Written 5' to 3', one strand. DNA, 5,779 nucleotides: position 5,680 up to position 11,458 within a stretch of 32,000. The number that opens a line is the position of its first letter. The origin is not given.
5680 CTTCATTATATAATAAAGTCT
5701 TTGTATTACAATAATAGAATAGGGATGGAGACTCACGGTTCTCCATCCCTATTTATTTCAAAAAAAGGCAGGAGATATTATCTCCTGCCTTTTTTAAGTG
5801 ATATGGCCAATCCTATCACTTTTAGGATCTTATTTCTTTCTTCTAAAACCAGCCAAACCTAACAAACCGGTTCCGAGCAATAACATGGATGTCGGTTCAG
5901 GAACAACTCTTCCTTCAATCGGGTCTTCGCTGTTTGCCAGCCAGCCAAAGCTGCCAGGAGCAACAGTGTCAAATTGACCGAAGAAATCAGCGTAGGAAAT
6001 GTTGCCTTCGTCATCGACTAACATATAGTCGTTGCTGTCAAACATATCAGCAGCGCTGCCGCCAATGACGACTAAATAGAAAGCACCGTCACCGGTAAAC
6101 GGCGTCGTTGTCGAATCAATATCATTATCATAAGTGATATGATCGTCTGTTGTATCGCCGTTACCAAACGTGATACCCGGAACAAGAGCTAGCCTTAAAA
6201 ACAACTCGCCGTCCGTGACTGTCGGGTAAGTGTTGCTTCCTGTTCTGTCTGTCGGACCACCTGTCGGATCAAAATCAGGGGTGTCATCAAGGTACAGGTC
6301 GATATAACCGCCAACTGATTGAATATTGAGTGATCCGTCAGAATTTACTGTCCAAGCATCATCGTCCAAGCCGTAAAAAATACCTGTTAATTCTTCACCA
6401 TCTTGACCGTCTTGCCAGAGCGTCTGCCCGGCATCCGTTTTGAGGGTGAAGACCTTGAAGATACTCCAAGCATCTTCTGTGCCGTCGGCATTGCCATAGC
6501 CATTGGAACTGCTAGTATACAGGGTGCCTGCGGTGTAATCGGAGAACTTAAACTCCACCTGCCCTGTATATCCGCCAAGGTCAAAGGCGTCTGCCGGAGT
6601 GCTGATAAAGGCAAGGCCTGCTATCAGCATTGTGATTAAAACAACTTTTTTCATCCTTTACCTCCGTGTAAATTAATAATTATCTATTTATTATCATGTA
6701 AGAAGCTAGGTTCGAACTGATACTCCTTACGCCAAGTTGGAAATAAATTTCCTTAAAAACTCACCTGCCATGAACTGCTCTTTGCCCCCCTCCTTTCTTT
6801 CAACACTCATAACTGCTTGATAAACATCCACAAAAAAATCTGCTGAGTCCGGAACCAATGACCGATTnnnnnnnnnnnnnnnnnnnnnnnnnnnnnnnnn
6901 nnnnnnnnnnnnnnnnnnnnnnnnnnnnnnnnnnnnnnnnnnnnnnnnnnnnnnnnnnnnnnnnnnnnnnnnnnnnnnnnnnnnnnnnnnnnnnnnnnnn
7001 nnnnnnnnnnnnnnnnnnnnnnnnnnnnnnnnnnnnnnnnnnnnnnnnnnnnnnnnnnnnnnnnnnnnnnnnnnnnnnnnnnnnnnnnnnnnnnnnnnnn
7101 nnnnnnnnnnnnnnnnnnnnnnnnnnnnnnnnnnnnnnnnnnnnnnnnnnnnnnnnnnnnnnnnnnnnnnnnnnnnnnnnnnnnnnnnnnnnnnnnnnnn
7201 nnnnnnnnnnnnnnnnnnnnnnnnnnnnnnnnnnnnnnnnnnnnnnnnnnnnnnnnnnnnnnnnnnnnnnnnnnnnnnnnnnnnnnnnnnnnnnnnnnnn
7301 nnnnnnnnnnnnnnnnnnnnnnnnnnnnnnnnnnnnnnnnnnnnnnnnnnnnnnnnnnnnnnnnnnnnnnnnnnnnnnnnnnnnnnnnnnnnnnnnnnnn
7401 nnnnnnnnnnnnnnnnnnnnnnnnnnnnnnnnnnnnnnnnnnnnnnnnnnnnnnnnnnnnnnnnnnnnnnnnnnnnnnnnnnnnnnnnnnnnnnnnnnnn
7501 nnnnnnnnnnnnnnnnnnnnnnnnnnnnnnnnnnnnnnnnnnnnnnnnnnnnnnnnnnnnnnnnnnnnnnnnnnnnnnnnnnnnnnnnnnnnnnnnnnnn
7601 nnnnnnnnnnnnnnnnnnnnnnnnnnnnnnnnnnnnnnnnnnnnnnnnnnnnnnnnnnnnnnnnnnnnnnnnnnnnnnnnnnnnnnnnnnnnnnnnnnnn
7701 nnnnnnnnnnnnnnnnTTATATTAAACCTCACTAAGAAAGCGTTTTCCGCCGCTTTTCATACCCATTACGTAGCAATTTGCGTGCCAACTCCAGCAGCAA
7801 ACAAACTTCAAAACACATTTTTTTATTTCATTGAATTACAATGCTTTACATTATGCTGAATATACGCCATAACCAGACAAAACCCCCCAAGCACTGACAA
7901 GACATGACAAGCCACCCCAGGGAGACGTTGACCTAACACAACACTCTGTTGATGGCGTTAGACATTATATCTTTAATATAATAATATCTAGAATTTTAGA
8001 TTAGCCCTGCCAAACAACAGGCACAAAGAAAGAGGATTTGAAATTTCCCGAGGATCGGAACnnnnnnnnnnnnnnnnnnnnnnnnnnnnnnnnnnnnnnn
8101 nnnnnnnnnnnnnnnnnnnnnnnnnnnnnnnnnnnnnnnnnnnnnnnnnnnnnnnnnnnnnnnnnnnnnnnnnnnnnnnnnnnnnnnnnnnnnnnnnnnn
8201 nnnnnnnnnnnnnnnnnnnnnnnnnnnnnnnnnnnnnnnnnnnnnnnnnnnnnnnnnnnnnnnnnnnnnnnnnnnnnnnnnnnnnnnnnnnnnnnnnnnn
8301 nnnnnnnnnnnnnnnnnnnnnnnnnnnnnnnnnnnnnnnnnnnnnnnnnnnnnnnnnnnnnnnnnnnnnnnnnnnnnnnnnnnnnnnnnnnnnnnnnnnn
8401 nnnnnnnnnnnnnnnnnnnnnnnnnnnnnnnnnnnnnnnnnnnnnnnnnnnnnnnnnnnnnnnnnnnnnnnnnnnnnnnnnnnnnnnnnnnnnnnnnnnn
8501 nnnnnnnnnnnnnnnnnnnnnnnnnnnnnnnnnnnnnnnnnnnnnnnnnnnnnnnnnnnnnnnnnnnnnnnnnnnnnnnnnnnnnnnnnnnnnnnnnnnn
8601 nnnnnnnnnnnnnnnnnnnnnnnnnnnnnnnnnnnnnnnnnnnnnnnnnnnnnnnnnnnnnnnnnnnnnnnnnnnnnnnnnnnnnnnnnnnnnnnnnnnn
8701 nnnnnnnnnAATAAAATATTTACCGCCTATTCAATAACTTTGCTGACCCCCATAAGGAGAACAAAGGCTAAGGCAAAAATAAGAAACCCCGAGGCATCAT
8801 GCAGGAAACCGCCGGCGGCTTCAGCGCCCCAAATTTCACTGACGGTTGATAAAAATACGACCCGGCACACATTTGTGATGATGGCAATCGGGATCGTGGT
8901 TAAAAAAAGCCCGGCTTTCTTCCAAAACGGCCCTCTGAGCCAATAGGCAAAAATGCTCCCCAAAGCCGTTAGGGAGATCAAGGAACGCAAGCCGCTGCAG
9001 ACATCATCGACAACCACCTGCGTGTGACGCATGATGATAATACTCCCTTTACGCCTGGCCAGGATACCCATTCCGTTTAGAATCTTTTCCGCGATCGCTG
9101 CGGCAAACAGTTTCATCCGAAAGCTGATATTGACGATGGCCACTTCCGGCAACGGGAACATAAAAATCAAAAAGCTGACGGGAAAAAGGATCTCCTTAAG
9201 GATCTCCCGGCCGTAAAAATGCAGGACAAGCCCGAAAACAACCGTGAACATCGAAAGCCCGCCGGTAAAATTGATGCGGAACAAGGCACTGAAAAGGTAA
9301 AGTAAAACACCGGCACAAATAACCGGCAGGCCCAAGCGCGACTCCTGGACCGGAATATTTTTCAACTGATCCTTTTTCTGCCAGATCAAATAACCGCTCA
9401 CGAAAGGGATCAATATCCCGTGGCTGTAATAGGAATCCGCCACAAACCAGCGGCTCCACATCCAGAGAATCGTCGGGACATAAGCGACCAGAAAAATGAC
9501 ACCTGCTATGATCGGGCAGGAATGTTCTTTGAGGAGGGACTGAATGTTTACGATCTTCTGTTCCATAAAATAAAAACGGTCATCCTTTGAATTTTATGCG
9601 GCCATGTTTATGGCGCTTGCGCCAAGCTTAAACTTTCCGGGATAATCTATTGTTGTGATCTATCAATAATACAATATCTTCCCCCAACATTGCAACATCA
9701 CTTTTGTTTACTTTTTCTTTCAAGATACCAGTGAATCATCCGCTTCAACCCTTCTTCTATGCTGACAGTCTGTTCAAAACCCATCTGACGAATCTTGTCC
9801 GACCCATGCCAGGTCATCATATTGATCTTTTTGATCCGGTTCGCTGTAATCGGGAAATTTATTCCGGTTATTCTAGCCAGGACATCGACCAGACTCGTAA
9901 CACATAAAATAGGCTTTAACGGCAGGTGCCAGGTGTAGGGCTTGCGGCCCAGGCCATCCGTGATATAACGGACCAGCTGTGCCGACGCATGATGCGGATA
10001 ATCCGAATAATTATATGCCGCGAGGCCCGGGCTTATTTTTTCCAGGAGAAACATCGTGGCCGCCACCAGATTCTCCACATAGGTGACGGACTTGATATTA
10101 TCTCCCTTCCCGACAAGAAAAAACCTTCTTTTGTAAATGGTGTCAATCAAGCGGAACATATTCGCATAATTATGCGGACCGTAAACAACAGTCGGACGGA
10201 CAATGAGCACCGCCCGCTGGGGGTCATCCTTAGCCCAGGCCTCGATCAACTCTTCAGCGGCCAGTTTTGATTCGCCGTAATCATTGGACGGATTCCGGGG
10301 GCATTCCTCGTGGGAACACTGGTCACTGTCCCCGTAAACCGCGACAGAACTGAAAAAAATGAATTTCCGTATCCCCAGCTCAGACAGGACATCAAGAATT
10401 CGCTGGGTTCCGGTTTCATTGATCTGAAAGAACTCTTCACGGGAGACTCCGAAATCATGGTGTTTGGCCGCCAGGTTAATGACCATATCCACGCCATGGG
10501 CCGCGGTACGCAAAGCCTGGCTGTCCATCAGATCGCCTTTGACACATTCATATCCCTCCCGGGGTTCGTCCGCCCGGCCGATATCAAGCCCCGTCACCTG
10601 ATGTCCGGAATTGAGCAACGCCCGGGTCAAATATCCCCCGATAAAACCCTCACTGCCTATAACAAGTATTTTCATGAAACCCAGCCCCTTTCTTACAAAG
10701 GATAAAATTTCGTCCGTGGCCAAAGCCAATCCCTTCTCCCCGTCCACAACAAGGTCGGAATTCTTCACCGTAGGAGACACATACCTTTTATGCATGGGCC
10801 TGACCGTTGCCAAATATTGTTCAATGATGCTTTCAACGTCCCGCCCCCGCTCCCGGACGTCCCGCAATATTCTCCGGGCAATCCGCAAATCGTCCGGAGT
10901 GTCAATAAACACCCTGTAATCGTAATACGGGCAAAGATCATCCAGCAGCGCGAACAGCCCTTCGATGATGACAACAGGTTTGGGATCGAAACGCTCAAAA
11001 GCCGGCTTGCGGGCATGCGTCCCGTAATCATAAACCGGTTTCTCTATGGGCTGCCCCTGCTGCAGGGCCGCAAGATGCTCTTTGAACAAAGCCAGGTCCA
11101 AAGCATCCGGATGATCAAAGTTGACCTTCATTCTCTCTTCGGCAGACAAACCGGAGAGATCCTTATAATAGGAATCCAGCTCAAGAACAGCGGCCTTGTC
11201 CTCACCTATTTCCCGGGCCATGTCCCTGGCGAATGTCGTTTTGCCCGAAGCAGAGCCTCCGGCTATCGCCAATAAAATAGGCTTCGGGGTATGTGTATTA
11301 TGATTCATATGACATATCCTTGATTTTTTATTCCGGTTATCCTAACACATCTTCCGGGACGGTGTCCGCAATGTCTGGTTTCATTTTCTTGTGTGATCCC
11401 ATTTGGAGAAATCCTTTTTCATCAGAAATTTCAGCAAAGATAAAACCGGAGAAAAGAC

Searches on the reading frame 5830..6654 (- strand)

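Call 3: search_protein_families(library=ncbifam, proteins=[window:5830-6654:-], max_evalue=1)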
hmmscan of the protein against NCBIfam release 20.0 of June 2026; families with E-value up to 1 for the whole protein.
window:5830-6654:- (274 aa): 14 families
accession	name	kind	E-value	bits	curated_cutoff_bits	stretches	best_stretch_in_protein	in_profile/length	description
NF033554.9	floc_PepA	equivalog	1.3e-09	38.2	80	1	6-274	3-260/261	flocculation-associated PEP-CTERM protein PepA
NF038125.1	PEP_CTERM_THxN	subfamily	1.5e-06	28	85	1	249-274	220-246/246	THxN family PEP-CTERM protein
TIGR02595.1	PEP_CTERM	domain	5.5e-06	26.8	16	1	251-274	1-23/24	PEP-CTERM sorting domain-containing protein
NF041538.1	PEP_EDSA_1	subfamily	5.7e-06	26.2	100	1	250-274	283-307/307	EDSAP-1 family PEP-CTERM protein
NF038129.1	PEP_NF038129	equivalog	1.9e-05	24.6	65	1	216-273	138-193/194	NF038129 family PEP-CTERM protein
NF041927.1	Xrt_dep_XDP1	equivalog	0.00016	21.8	125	1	249-274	217-242/242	exosortase-dependent surface protein XDP1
TIGR03370.1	VPLPA-CTERM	domain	0.00019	21.3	25.35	1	254-274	4-24/25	VPLPA-CTERM sorting domain-containing protein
NF038120.1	PEP_CTERM_QFxxD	subfamily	0.00048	20.1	80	1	246-273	188-215/215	NF038120 family PEP-CTERM protein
NF038118.1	PEP_CTERM_CCXG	equivalog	0.0024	17.5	90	1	240-274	165-199/199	CCXG family PEP-CTERM protein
NF033947.0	PEP-cistern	hypoth_equivalog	0.0059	16.4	60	1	222-273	141-195/195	cistern family PEP-CTERM protein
TIGR03778.1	VPDSG_CTERM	subfamily_domain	0.0062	16.7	22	1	256-273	7-24/24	VPDSG-CTERM sorting domain-containing protein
NF038126.1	PEP_CTERM_FxDxF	subfamily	0.035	14.3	50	1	152-272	79-165/165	FxDxF family PEP-CTERM protein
NF035944.1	PEPxxWA-CTERM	domain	0.064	13.2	35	1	251-268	1-20/24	PEPxxWA-CTERM sorting domain-containing protein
NF005373.0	PRK06915.1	equivalog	0.19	10.6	428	1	142-174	362-394/422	peptidase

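Call 4: search_protein_families(library=pfam, proteins=[window:5830-6654:-], max_evalue=1)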
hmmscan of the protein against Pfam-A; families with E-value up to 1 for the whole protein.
window:5830-6654:- (274 aa): 3 families
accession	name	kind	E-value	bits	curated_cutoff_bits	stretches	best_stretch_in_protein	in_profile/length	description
PF07589.16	PEP-CTERM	-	2.6e-07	30.9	20.7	1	251-273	2-24/24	PEP-CTERM motif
PF18205.6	VPDSG-CTERM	-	0.0011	19.1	25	1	255-274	7-26/26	VPDSG-CTERM motif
PF00717.28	Peptidase_S24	-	0.034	14.3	23.3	1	161-221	6-65/116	Peptidase S24-like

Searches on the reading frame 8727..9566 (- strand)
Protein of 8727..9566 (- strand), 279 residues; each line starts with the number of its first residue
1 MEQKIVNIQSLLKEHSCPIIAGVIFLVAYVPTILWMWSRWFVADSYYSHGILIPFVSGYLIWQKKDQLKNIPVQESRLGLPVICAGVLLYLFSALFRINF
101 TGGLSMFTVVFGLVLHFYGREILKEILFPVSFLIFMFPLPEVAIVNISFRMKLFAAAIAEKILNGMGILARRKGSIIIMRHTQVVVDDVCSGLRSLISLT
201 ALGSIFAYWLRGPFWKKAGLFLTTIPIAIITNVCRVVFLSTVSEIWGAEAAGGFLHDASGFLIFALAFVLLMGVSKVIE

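Call 3: search_protein_families(library=ncbifam, proteins=[window:8727-9566:-], max_evalue=1)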
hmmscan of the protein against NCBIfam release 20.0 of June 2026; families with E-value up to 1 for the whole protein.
window:8727-9566:- (279 aa): 19 families
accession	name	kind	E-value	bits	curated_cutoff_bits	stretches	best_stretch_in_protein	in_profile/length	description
TIGR04152.1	exosort_VPLPA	exception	3.2e-58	198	400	1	45-278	8-242/486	VPLPA-CTERM-specific exosortase XrtD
NF038142.1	exosort_XrtW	exception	2.3e-54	184.5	425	1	20-278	7-265/494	exosortase W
TIGR03109.2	exosort_XrtA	exception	2.2e-50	171.5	208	1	21-277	6-258/261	exosortase A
TIGR02602.1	8TM_EpsH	subfamily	8.1e-49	166.3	105.55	1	38-277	2-239/241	exosortase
NF035943.2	exosort_XrtV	exception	3e-45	154.6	313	1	18-278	7-266/270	exosortase V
TIGR03113.1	exosort_XrtB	exception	8.9e-39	133.7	275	1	17-278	2-264/268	exosortase B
TIGR04151.1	exosort_VPDSG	exception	2.4e-22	79.7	300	1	16-271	27-292/306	VPDSG-CTERM-specific exosortase XrtC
TIGR04178.1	exo_archaeo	signature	3e-20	72.3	23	1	185-277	2-94/97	exosortase/archaeosortase family protein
TIGR04156.1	cyanoexo_CrtB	exception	1.9e-17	63.7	300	1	23-274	8-263/280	cyanoexosortase B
NF033464.1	cyanoexo_CrtC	exception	3.1e-16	59.8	225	1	14-266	3-262/278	cyanoexosortase C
NF033770.1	exosort_XrtT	exception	4e-15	55.3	250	1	25-271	9-260/472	exosortase T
TIGR04476.1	exosort_XrtN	exception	1.6e-10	40.7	200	1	77-270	48-238/406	exosortase N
TIGR03763.1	cyanoexo_CrtA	exception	2.6e-10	40.2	150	1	46-274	31-254/260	cyanoexosortase A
TIGR04489.1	exosort_XrtO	exception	3.5e-10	39.2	250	1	26-270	2-250/451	exosortase O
TIGR03762.1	archaeo_artC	exception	1.5e-08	34.9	100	1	78-272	64-268/274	archaeosortase C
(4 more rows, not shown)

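Call 4: search_protein_families(library=pfam, proteins=[window:8727-9566:-], max_evalue=1)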
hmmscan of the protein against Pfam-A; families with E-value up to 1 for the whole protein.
window:8727-9566:- (279 aa): 1 family
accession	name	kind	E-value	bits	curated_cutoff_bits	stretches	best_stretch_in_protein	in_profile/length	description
PF09721.15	Exosortase_EpsH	-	8.1e-65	219.1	25.7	1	23-276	2-252/254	Transmembrane exosortase (Exosortase_EpsH)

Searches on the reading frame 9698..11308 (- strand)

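Call 15: search_protein_families(library=pfam, proteins=[window:9698-11308:-], max_evalue=0.001)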
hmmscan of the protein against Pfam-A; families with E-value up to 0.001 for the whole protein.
window:9698-11308:- (536 aa): 10 families
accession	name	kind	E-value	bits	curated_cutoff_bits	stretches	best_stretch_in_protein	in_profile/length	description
PF01370.27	Epimerase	-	2.1e-43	148.9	20.9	1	214-428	1-231/240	NAD dependent epimerase/dehydratase family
PF00485.24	PRK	-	4.1e-39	134.9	22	1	13-189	2-188/196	Phosphoribulokinase / Uridine kinase family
PF01073.25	3Beta_HSD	-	5e-30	104.9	22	1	215-463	1-279/280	3-beta hydroxysteroid dehydrogenase/isomerase family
PF16363.11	GDP_Man_Dehyd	-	2.6e-24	86.7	27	1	215-427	1-242/332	GDP-mannose 4,6 dehydratase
PF04321.23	RmlD_sub_bind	-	3.9e-18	66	27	1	212-428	1-203/287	RmlD substrate binding domain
PF13460.12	NAD_binding_10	-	5.6e-15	56.1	27.2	1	218-357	1-133/184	NAD(P)H-binding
PF07993.18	NAD_binding_4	-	9.7e-12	45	20.1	1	261-385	77-216/258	Male sterility protein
PF05368.20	NmrA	-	4e-08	33.6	27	1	213-357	4-136/298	NmrA-like family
PF02719.21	Polysacc_synt_2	-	0.00023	20.9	20.2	1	255-371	58-167/293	Polysaccharide biosynthesis protein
PF13671.12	AAA_33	-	0.00062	20.5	27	0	13-85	2-70/143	AAA domain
